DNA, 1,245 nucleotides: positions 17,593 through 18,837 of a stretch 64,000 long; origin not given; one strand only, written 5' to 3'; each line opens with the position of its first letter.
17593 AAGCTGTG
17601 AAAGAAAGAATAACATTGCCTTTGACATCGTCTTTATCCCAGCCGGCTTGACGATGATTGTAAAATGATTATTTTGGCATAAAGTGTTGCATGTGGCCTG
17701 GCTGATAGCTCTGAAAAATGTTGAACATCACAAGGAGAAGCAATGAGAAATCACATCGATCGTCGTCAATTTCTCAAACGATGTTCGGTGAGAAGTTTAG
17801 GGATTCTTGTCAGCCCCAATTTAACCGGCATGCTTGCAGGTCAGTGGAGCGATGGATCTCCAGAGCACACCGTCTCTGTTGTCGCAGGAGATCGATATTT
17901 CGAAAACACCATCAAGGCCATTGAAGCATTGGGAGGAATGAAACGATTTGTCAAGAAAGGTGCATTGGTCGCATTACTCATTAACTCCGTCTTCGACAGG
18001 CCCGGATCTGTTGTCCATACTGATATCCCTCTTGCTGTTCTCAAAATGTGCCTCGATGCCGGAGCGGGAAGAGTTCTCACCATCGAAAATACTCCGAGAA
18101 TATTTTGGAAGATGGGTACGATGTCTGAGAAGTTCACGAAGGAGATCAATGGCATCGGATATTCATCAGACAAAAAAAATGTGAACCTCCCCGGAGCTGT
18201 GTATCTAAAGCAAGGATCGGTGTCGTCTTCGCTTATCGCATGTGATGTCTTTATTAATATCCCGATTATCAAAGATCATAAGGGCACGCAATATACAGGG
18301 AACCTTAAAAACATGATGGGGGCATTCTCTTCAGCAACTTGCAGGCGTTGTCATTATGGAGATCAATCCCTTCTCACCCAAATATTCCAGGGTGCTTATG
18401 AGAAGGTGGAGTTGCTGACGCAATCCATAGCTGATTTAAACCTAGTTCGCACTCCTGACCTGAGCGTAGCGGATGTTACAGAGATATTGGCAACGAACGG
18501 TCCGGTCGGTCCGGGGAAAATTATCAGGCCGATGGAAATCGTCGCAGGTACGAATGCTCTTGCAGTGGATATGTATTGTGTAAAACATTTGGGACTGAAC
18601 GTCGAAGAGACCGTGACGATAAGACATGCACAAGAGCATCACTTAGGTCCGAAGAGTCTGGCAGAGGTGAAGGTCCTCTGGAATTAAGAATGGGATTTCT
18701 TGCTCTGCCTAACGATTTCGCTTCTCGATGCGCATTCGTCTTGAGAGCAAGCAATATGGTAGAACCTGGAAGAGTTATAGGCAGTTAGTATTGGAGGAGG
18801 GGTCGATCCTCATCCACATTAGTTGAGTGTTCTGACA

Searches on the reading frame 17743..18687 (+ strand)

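Call 26: search_protein_families(library=pfam, proteins=[window:17743-18687:+], max_evalue=0.0001)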
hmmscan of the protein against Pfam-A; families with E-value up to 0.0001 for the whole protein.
window:17743-18687:+ (314 aa): 1 family
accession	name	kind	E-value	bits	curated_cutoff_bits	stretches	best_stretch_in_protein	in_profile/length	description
PF04015.17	DUF362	-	4.5e-28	99.1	24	1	87-281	11-200/200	Domain of unknown function (DUF362)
